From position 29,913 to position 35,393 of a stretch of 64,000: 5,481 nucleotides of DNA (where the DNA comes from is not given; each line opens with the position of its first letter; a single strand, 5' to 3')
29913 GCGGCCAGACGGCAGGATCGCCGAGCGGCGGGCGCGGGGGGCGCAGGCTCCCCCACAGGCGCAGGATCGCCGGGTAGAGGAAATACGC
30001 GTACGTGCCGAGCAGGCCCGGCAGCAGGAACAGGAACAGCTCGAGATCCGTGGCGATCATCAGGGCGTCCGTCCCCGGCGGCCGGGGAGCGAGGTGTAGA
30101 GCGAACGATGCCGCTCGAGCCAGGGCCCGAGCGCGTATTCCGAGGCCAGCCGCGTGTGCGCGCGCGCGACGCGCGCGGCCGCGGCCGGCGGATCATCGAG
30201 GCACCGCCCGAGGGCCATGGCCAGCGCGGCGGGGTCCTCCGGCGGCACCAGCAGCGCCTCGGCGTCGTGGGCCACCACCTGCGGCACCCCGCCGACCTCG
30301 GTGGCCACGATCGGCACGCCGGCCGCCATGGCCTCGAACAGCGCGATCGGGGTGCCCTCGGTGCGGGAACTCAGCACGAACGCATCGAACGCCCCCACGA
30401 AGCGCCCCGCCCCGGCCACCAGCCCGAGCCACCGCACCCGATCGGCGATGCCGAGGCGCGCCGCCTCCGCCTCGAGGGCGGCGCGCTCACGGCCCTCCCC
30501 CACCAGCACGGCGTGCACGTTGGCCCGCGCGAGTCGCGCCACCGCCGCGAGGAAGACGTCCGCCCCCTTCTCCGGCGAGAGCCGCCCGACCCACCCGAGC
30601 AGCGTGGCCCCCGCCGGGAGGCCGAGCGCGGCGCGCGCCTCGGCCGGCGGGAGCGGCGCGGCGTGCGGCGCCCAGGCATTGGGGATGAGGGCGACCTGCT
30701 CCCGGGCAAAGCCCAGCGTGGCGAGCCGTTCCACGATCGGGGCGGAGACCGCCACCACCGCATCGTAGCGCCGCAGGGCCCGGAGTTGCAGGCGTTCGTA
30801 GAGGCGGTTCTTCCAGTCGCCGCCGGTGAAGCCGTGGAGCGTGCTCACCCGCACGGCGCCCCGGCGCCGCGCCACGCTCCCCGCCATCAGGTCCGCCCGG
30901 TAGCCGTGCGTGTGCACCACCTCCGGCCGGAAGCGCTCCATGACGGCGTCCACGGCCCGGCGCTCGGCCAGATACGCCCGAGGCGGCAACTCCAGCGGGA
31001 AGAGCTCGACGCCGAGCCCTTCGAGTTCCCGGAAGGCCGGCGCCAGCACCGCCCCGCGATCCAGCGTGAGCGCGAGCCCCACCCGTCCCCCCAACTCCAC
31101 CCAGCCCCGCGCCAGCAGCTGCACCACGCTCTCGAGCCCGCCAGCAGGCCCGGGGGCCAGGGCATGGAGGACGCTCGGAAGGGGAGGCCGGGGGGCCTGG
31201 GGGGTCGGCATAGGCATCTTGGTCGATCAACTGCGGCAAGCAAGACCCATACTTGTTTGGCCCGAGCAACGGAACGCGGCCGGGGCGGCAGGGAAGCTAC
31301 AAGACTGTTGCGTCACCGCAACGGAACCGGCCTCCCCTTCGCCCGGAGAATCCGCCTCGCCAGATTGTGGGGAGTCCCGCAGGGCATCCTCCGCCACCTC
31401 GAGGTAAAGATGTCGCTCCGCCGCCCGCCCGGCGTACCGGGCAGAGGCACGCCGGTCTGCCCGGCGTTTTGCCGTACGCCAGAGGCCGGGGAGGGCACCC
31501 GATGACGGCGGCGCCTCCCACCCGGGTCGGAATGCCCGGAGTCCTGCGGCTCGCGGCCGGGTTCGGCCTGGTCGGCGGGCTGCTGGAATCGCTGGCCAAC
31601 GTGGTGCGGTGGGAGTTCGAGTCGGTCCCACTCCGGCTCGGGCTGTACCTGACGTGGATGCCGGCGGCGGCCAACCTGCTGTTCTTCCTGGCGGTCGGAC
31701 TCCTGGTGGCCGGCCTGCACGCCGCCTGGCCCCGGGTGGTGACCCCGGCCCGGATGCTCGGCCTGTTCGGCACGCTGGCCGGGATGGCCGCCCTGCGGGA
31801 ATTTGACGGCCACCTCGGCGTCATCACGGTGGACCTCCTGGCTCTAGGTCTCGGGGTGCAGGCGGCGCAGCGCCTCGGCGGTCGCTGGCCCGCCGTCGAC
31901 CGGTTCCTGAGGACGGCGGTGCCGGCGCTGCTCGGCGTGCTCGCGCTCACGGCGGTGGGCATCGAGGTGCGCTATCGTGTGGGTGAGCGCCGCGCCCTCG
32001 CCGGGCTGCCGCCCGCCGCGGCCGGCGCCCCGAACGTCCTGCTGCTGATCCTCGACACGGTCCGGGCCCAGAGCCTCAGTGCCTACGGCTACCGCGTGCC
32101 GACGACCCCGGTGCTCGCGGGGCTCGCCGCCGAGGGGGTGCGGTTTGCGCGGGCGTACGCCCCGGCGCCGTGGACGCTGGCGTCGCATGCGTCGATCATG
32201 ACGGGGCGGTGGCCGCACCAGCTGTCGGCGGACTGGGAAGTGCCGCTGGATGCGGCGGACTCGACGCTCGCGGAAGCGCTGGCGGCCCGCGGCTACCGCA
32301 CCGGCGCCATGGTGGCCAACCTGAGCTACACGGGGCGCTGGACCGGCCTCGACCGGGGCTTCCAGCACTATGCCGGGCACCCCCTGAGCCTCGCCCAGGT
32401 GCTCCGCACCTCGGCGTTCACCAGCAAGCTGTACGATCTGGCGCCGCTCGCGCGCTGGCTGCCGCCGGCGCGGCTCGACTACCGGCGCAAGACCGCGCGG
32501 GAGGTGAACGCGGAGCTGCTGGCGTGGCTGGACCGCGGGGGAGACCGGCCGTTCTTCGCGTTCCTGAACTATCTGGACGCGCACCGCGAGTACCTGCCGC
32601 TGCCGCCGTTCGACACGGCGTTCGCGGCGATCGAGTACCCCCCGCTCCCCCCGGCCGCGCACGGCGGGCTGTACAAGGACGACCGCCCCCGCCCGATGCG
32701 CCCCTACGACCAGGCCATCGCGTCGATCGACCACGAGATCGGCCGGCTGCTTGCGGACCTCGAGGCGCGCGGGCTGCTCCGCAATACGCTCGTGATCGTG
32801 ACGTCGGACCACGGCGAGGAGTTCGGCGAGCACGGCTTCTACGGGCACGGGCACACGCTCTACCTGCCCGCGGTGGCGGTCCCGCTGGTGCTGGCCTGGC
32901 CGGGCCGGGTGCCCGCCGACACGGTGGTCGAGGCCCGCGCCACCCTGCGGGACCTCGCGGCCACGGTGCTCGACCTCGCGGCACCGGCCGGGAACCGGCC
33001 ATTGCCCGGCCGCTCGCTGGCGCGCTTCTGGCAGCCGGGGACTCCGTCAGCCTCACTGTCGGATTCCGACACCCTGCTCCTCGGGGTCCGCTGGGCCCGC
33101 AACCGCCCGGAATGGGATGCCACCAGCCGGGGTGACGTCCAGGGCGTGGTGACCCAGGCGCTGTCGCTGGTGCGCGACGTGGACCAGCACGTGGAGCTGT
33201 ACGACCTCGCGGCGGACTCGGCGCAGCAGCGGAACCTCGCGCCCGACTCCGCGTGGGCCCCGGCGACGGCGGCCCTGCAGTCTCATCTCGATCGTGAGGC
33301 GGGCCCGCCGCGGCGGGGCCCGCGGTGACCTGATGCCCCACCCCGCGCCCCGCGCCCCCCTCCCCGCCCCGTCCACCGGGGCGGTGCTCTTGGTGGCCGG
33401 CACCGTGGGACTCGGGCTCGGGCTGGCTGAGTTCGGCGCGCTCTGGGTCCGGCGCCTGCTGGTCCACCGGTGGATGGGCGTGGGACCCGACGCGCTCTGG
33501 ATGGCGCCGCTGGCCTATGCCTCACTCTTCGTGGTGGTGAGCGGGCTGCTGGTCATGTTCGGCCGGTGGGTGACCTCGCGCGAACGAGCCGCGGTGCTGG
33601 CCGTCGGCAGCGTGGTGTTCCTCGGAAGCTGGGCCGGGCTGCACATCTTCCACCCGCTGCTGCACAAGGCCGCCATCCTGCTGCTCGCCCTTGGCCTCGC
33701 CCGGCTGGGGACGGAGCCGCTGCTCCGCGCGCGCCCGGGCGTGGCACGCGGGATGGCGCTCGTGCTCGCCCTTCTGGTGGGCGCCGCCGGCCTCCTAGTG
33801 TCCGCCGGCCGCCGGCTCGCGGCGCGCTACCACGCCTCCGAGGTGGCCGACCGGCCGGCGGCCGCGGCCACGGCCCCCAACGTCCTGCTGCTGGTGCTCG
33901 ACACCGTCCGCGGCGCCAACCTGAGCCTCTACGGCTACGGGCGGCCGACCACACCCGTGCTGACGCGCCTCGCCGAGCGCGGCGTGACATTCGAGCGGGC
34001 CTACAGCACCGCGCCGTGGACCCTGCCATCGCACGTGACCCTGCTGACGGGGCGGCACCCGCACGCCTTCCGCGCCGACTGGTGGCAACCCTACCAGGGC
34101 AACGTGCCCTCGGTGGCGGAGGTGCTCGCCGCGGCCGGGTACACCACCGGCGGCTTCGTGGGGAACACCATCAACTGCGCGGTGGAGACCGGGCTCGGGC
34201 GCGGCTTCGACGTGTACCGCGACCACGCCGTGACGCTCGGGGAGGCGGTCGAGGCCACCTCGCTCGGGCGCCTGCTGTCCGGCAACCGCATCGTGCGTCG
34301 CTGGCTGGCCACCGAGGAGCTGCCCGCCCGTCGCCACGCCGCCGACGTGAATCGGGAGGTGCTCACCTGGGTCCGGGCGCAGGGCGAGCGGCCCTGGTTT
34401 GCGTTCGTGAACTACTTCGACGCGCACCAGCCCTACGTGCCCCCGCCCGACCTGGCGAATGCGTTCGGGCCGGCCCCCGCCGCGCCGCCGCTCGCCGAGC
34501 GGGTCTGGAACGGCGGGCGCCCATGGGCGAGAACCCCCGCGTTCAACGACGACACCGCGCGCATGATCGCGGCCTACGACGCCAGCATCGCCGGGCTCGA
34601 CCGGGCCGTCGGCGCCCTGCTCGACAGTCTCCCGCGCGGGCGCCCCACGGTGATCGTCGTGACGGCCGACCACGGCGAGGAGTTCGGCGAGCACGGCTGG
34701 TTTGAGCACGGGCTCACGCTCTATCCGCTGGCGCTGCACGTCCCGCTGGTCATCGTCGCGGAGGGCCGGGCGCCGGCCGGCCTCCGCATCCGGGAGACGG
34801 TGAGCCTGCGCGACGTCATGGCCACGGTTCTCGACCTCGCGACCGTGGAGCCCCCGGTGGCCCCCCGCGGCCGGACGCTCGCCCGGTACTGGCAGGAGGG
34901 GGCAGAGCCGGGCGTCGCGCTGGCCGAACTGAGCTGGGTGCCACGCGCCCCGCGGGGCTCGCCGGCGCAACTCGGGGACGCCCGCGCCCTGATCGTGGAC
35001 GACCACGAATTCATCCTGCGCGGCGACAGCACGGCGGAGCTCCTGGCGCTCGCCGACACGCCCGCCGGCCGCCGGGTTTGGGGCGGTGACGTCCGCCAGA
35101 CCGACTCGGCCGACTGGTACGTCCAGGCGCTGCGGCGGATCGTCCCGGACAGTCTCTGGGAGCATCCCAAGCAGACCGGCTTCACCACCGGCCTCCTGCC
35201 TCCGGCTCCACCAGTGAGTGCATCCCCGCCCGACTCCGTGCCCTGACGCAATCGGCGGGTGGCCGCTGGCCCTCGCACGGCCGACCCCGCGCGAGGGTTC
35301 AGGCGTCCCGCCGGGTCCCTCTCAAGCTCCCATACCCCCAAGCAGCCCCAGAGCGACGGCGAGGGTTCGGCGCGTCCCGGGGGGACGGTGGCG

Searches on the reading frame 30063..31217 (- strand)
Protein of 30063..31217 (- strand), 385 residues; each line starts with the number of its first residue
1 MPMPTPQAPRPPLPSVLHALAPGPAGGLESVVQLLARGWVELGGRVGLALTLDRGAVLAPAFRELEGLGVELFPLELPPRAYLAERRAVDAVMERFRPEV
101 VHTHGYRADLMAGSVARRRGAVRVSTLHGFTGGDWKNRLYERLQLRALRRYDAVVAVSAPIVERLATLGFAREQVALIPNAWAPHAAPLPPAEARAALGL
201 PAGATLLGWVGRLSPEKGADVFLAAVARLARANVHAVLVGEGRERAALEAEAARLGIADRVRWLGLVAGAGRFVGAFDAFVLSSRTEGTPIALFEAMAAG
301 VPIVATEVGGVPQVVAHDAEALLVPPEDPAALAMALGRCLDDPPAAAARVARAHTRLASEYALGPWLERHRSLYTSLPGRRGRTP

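Call 17: search_protein_families(library=pfam, proteins=[window:30063-31217:-], max_evalue=0.001)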
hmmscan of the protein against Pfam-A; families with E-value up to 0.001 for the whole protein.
window:30063-31217:- (385 aa): 6 families
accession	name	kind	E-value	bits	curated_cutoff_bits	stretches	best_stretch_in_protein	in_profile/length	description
PF13692.12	Glyco_trans_1_4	-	5.7e-36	124.3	27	1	206-342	3-142/142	Glycosyl transferases group 1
PF00534.26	Glycos_transf_1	-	3.1e-33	115.2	26.4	1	194-349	5-165/172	Glycosyl transferases group 1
PF13439.12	Glyco_transf_4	-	3.6e-23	82.9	28.5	1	26-180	2-164/170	Glycosyltransferase Family 4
PF13579.12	Glyco_trans_4_4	-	1.1e-21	78.2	29.7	1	26-180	1-157/158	Glycosyl transferase 4-like domain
PF13524.12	Glyco_trans_1_2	-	2.7e-05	24.6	25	1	287-361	61-133/144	Glycosyl transferase-like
PF20706.3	GT4-conflict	-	0.0001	21.9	26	1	141-361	137-376/385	Family 4 Glycosyltransferase in conflict systems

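Call 38: search_protein_families(library=ncbifam, proteins=[window:30063-31217:-], max_evalue=0.0001)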
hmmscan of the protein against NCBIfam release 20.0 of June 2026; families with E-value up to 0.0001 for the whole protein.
window:30063-31217:- (385 aa): 35 families (the best 25 are shown)
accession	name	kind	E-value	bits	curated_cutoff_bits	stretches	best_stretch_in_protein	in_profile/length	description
TIGR03088.1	stp2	hypoth_equivalog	2e-33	116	409.05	1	64-375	48-371/374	TIGR03088 family PEP-CTERM/XrtA system glycosyltransferase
NF041876.1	EPS_EpsE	equivalog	2.2e-27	96.3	400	1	210-361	220-380/389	exopolysaccharide biosynthesis GT4 family glycosyltransferase EpsE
TIGR04063.1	stp3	hypoth_equivalog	2e-24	86.2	442.05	1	86-361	81-379/397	TIGR04063 family PEP-CTERM/XrtA system glycosyltransferase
TIGR03999.1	thiol_BshA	equivalog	8.4e-23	80.9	273.7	1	88-376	75-372/375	N-acetyl-alpha-D-glucosaminyl L-malate synthase BshA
NF047684.1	TeichurnBiosyTuaC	equivalog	2.5e-21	76.1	550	1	145-360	159-372/391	teichuronic acid biosynthesis protein TuaC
TIGR03449.1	mycothiol_MshA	equivalog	3.2e-20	72.4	462.5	1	190-364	206-390/406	D-inositol-3-phosphate glycosyltransferase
NF053787.1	GlcN_PG_synth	equivalog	4.2e-20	71.9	480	1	133-356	126-340/361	N-acetylglucosaminyl phosphatidylglycerol synthase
NF041010.1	glycosy_Agl16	equivalog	4.5e-18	65.2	575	1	136-362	119-336/352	glycosylation protein Agl16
NF011726.0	PRK15179.1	equivalog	4.5e-18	64.9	733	1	207-357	520-674/694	Vi polysaccharide biosynthesis protein TviE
NF038298.1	EPS_HpsO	equivalog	2.4e-15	56.2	575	1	189-362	186-372/388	hormogonium polysaccharide biosynthesis glycosyltransferase HpsO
NF007396.0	PRK09922.1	equivalog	4.3e-15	55.5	385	1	148-320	133-304/361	lipopolysaccharide 1,6-galactosyltransferase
NF007640.0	PRK10307.1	subfamily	2.7e-14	52.9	276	1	133-352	154-382/411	WcaI family glycosyltransferase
NF038011.1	PelF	equivalog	8.4e-14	51.5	100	1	138-374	245-489/489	GT4 family glycosyltransferase PelF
TIGR02149.1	glgA_Coryne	subfamily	3.1e-13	49.6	302.4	1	99-362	85-375/391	glycogen synthase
NF038229.1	Glyco4_Geo_Pelo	equivalog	4e-13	49.1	400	1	85-324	43-285/338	GPMC system family 4 glycosyltransferase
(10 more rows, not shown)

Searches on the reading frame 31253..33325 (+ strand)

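Call 17: search_protein_families(library=pfam, proteins=[window:31253-33325:+], max_evalue=0.001)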
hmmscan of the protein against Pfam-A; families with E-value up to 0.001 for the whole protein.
window:31253-33325:+ (691 aa): 5 families
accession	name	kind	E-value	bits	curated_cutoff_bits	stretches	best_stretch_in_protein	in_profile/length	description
PF00884.28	Sulfatase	-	1.3e-46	159.7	25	1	260-576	1-299/301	Sulfatase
PF01663.27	Phosphodiest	-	2.1e-14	54.3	23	2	485-521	184-220/342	Type I phosphodiesterase / nucleotide pyrophosphatase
PF16347.10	SGSH_C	-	4.1e-08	34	29.3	1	525-681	1-150/154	N-sulphoglucosamine sulphohydrolase, C-terminal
PF07394.17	DUF1501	-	3.3e-06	26.9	27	1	487-534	266-313/390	Protein of unknown function (DUF1501)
PF02995.22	DUF229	-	0.00012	21.4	25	1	489-527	310-348/496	Protein of unknown function (DUF229)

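Call 38: search_protein_families(library=ncbifam, proteins=[window:31253-33325:+], max_evalue=0.0001)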
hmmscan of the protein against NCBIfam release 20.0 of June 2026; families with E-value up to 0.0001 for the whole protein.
window:31253-33325:+ (691 aa): 9 families
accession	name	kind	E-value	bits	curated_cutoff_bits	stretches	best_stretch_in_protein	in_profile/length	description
NF010322.0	PRK13759.1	equivalog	3e-34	118.3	481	2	465-667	250-441/486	arylsulfatase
TIGR03417.1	chol_sulfatase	equivalog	5.3e-27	94.8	433.45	2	482-592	252-363/500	choline-sulfatase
NF045661.1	HdlasePehA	equivalog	6.3e-22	77.9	900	2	485-601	284-399/506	phosphoric/sulfuric ester hydrolase PehA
NF052527.1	Mn_arylsulf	exception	2e-19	69.9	850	2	468-591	250-373/479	manganese-dependent arylsulfatase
NF038075.1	fam_STM4013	hypoth_equivalog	7.5e-13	48.5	250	1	486-533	201-245/261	STM4013/SEN3800 family hydrolase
NF007160.0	PRK09598.1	equivalog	2.3e-10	39.4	561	0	484-534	405-453/523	phosphoethanolamine--lipid A transferase EptA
NF038282.1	LapC_YejM_PbgA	exception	2.4e-09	36.1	825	1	476-572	410-496/584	LPS biosynthesis-modulating metalloenzyme YejM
NF028537.1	P_eth_NH2_trans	domain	2e-07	29.9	500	1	484-534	412-462/527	phosphoethanolamine--lipid A transferase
NF047438.1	polymyxin_MCR12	exception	8.4e-05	21.1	1200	0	484-537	422-475/548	MCR-12 family phosphoethanolamine--lipid A transferase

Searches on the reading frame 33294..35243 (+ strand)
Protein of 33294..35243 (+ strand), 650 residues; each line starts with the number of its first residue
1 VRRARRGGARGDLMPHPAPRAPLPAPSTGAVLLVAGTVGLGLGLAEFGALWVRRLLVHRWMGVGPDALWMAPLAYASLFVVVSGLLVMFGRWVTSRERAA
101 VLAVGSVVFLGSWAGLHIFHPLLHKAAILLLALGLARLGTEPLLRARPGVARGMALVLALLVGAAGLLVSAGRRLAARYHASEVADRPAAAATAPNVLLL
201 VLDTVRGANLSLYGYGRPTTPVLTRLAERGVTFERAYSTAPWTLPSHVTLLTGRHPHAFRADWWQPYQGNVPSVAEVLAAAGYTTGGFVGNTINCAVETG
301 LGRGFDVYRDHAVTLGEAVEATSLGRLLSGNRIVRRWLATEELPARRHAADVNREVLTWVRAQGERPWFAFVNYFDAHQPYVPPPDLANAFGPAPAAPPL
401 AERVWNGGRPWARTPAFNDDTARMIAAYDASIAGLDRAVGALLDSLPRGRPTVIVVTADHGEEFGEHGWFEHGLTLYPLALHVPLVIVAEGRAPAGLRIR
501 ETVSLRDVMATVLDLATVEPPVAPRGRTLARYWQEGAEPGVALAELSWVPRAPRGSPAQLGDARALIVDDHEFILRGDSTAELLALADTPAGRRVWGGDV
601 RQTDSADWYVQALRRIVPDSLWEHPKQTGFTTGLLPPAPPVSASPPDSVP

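Call 17: search_protein_families(library=pfam, proteins=[window:33294-35243:+], max_evalue=0.001)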
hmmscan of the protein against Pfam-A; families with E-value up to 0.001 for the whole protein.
window:33294-35243:+ (650 aa): 4 families
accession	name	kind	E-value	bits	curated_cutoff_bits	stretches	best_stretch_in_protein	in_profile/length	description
PF00884.28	Sulfatase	-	1.5e-40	139.8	25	1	195-517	1-300/301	Sulfatase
PF01663.27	Phosphodiest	-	3.8e-09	37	23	1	197-257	1-58/342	Type I phosphodiesterase / nucleotide pyrophosphatase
PF16347.10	SGSH_C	-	4.5e-05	24.1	29.3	1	465-531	1-66/154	N-sulphoglucosamine sulphohydrolase, C-terminal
PF01676.23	Metalloenzyme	-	0.00052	20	24.3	1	423-518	164-250/252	Metalloenzyme superfamily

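Call 59: search_protein_families(library=ncbifam, proteins=[window:33294-35243:+], max_evalue=0.00001)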
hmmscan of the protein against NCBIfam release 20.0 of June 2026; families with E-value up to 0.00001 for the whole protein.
window:33294-35243:+ (650 aa): 9 families
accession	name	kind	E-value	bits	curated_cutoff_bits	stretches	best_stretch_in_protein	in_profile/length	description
NF010322.0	PRK13759.1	equivalog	2.6e-31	108.7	481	2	333-533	169-380/486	arylsulfatase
TIGR03417.1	chol_sulfatase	equivalog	4e-29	101.9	433.45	2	353-521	170-349/500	choline-sulfatase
NF045661.1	HdlasePehA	equivalog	4.5e-21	75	900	2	420-536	276-395/506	phosphoric/sulfuric ester hydrolase PehA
NF052527.1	Mn_arylsulf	exception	4e-18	65.6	850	2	418-519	257-362/479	manganese-dependent arylsulfatase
NF007160.0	PRK09598.1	equivalog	1.8e-12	46.4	561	1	196-257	225-287/523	phosphoethanolamine--lipid A transferase EptA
NF038075.1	fam_STM4013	hypoth_equivalog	4.3e-10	39.5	250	0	425-484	197-255/261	STM4013/SEN3800 family hydrolase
NF028537.1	P_eth_NH2_trans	domain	6.2e-09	34.9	500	0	190-240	221-271/527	phosphoethanolamine--lipid A transferase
NF007933.0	PRK10649.1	subfamily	2.1e-06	26.6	404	0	191-285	232-324/577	phosphoethanolamine transferase CptA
NF047438.1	polymyxin_MCR12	exception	3.4e-06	25.7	1200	0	197-259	239-300/548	MCR-12 family phosphoethanolamine--lipid A transferase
